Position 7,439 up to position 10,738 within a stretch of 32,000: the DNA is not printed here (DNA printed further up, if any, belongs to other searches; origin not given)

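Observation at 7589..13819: Giant (2076 aa) AglB oligosaccharyltransferase fused to a sequon-rich multi-beta-sandwich extension with its own TM anchor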

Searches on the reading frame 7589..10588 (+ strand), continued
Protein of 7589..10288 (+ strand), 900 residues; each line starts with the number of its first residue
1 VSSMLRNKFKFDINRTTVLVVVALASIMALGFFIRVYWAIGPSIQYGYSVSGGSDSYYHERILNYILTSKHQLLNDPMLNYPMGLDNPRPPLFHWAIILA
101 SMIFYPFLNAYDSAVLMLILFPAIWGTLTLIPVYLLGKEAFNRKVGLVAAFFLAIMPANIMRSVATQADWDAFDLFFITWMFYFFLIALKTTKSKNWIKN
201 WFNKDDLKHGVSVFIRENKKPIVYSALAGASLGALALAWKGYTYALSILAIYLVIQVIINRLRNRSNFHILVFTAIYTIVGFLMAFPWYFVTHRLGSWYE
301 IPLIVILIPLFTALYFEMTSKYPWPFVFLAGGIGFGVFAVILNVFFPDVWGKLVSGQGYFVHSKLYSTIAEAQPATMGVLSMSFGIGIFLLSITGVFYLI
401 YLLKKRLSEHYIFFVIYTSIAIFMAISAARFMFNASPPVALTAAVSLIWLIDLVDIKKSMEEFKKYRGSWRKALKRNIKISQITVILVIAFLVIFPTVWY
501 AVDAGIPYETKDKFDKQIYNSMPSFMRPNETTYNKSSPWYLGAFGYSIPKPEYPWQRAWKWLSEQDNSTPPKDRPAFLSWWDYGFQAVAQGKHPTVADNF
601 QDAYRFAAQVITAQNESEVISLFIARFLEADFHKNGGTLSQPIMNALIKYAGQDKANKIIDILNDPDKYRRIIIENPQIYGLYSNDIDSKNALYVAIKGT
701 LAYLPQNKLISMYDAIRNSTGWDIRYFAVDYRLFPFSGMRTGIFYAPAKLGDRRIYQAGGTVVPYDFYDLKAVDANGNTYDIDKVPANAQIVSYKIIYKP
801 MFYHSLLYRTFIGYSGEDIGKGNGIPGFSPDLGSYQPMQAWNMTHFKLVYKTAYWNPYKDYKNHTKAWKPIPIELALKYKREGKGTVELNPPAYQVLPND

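Call 72: list_cluster_members(proteins=[P0257, P0258, P0262, P0273, P0276, P0284, P0224, P0252, P0208, P0183])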
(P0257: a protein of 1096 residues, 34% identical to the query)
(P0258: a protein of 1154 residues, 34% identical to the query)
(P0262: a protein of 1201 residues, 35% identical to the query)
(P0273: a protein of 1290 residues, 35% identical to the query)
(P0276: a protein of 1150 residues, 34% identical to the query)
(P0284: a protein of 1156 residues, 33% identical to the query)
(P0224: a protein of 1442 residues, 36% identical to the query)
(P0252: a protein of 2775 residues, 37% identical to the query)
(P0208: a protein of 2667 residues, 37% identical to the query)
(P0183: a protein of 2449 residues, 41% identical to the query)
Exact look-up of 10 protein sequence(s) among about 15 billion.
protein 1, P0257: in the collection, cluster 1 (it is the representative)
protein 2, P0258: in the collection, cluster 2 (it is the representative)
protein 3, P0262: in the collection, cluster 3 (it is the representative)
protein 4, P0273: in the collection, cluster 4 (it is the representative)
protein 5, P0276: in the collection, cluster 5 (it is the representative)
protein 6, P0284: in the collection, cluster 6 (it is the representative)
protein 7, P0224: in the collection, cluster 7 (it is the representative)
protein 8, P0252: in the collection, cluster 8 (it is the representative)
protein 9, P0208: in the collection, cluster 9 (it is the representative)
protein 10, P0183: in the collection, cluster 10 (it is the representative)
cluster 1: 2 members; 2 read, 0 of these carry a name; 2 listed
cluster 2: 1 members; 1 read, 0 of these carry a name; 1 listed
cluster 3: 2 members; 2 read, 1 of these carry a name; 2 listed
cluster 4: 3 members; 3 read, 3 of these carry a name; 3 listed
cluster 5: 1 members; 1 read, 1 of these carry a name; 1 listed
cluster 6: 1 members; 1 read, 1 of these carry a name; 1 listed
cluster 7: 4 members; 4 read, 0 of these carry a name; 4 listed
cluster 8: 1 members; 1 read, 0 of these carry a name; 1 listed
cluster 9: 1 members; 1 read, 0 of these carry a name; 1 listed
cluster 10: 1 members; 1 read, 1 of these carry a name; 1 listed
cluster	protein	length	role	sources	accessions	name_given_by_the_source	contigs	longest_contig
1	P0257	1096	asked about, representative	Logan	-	-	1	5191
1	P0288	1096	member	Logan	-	-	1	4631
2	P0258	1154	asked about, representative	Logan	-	-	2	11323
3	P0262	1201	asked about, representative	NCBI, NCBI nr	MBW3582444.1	MAG: carboxypeptidase regulatory-like domain-containing protein [Euryarchaeota archaeon] | carboxypeptidase regulatory-like domain-containing protein [Euryarchaeota archaeon]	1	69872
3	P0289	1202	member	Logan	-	-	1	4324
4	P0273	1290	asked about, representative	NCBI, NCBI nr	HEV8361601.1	MAG TPA: STT3 domain-containing protein [Candidatus Thermoplasmatota archaeon] | STT3 domain-containing protein [Candidatus Thermoplasmatota archaeon]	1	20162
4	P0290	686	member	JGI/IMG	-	hypothetical protein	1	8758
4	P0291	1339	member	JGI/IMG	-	dolichyl-diphosphooligosaccharide--protein glycosyltransferase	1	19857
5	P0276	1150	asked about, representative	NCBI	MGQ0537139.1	MAG: STT3 domain-containing protein [Methanobacteriota archaeon]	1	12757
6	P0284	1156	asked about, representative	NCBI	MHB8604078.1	MAG: STT3 domain-containing protein [Thermoplasmatota archaeon]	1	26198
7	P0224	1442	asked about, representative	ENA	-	-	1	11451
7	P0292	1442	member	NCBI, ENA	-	-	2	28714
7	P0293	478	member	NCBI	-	-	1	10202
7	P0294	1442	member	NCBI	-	-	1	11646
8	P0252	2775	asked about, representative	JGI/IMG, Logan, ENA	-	-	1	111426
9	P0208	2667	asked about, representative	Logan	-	-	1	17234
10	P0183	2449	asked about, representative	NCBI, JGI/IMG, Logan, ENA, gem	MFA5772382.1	MAG: carboxypeptidase regulatory-like domain-containing protein [Thermoplasmata archaeon]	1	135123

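Call 77: find_encoding_contigs(protein=P0273, flank=5000, max_places=1)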
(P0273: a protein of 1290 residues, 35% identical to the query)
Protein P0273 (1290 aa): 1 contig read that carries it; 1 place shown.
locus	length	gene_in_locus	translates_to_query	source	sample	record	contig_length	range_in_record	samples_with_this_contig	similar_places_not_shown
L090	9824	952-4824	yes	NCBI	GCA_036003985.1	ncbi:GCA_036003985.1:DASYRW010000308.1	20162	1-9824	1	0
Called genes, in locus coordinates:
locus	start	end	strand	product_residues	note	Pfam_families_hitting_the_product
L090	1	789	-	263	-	?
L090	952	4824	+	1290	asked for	PF02516:STT3, PF22627:AglB_core-like (weak), PF13620:CarboxypepD_reg, PF17210:SdrD_B (faint)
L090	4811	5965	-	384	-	PF13439:Glyco_transf_4, PF13579:Glyco_trans_4_4, PF20706:GT4-conflict, PF00534:Glycos_transf_1, PF13692:Glyco_trans_1_4, PF13524:Glyco_trans_1_2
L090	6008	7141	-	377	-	PF00155:Aminotran_1_2, PF01041:DegT_DnrJ_EryC1, PF01053:Cys_Met_Meta_PP (weak)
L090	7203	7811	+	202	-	PF01871:AMMECR1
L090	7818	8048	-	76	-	-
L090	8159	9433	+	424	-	PF01979:Amidohydro_1, PF12890:DHOase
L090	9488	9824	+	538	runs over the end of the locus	PF12740:PETase (weak), PF01738:DLH (faint), PF02129:Peptidase_S15, PF20434:BD-FAE (faint), PF00561:Abhydrolase_1, PF12146:Hydrolase_4, PF00326:Peptidase_S9 (weak), PF08530:PepX_C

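Call 78: find_encoding_contigs(protein=P0224, flank=5000, max_places=1)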
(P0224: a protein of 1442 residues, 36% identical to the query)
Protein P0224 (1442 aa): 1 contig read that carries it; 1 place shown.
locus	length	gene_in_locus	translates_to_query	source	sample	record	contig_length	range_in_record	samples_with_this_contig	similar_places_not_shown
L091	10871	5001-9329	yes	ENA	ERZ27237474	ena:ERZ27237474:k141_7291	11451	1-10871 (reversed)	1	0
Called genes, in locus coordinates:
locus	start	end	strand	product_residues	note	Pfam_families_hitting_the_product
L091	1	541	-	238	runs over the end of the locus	PF01411:tRNA-synt_2c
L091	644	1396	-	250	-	PF01416:PseudoU_synth_1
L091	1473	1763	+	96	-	PF01402:RHH_1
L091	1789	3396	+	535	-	PF03483:B3_4 (weak), PF03484:B5, PF17759:tRNA_synthFbeta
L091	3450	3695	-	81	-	-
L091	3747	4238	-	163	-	-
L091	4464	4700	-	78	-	-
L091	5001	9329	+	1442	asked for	PF13231:PMT_2 (weak), PF13620:CarboxypepD_reg (faint)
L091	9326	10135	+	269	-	-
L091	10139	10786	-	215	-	-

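Call 79: find_encoding_contigs(protein=P0262, flank=4000, max_places=1)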
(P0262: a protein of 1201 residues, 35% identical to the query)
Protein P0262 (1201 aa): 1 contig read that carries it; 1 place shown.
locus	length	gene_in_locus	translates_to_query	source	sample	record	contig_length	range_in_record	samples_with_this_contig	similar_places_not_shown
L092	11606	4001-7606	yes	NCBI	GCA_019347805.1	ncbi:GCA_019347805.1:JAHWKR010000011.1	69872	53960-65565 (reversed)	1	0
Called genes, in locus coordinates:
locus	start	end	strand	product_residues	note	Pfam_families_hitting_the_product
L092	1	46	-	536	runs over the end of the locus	PF00218:IGPS, PF00697:PRAI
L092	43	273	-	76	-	-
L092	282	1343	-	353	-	PF02885:Glycos_trans_3N, PF00591:Glycos_transf_3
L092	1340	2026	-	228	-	PF00117:GATase, PF07722:Peptidase_C26 (faint)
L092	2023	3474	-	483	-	PF04715:, PF00425:Chorismate_bind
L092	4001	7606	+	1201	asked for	PF02516:STT3, PF13620:CarboxypepD_reg (weak), PF13715:CarbopepD_reg_2 (faint), PF22904:NOMO1-like_2nd (faint), PF13620:CarboxypepD_reg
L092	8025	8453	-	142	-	PF11969:DcpS_C, PF01230:HIT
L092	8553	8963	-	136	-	PF11969:DcpS_C, PF01230:HIT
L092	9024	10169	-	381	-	-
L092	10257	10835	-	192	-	PF01923:Cob_adeno_trans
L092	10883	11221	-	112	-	-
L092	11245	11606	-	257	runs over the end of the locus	-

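Call 80: find_encoding_contigs(protein=P0284, flank=4000, max_places=1)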
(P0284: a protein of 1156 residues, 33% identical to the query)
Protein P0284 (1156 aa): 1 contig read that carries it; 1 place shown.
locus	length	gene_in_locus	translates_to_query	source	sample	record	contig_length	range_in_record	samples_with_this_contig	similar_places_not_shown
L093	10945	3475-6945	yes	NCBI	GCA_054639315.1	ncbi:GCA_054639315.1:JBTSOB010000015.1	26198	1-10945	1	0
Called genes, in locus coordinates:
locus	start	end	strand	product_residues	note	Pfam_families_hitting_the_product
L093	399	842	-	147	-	PF00072:Response_reg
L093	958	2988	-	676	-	PF07705:CARDB (faint)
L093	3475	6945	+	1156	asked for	PF02516:STT3, PF22627:AglB_core-like, PF13620:CarboxypepD_reg (faint)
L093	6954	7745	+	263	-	PF08704:GCD14, PF01135:PCMT (faint), PF13649:Methyltransf_25 (weak), PF13847:Methyltransf_31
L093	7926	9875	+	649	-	PF01850:PIN, PF00437:T2SSE, PF13191:AAA_16 (weak)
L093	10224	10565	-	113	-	-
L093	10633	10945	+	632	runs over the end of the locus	PF01210:NAD_Gly3P_dh_N (weak), PF02737:3HCDH_N, PF03446:NAD_binding_2 (faint), PF00725:3HCDH, PF00378:ECH_1, PF16113:ECH_2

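Call 86: find_encoding_contigs(protein=P0276, flank=4000, max_places=1)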
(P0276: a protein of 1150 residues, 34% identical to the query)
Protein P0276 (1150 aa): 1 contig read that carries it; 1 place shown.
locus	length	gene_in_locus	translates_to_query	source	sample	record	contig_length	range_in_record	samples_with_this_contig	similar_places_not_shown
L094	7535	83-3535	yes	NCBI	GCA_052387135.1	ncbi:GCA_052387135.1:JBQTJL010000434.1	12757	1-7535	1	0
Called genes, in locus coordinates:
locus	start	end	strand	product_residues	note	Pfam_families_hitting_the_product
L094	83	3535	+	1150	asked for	PF02516:STT3, PF10670:DUF4198 (faint), PF13620:CarboxypepD_reg (faint), PF17802:SpaA (faint)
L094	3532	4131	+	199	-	PF01121:CoaE (weak), PF13238:AAA_18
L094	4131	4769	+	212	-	PF01066:CDP-OH_P_transf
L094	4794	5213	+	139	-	-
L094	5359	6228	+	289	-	PF01435:Peptidase_M48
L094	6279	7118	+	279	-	PF00254:FKBP_C, PF22199:FKBP26_IF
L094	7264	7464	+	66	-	-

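Call 87: find_encoding_contigs(protein=P0252, flank=4000, max_places=1)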
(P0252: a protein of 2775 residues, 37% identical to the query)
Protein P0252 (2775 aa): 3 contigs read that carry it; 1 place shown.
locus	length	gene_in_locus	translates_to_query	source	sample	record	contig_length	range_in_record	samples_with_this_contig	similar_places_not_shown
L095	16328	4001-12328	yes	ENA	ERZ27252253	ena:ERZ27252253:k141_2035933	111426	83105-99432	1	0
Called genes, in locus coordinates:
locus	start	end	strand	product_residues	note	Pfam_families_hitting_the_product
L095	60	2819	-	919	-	PF00690:Cation_ATPase_N, PF00122:E1-E2_ATPase, PF13246:Cation_ATPase, PF00702:Hydrolase, PF08282:Hydrolase_3 (faint), PF00689:Cation_ATPase_C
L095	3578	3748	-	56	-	-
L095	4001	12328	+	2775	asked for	PF02516:STT3, PF13620:CarboxypepD_reg, PF13715:CarbopepD_reg_2 (faint), PF17210:SdrD_B (faint), PF22904:NOMO1-like_2nd (faint), PF14686:fn3_3 (faint), PF23194:NOMO_5th (faint), PF13620:CarboxypepD_reg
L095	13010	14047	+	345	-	PF00041:fn3 (weak), PF12773:DZR (weak), PF13240:Zn_Ribbon_1 (faint), PF14559:TPR_19 (weak), PF13371:TPR_9 (weak), PF13432:TPR_16 (weak), PF00515:TPR_1 (weak), PF07719:TPR_2 (weak), +2 more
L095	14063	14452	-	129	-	-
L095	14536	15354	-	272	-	PF01513:NAD_kinase, PF20143:NAD_kinase_C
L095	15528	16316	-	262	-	PF01936:NYN, PF12872:OST-HTH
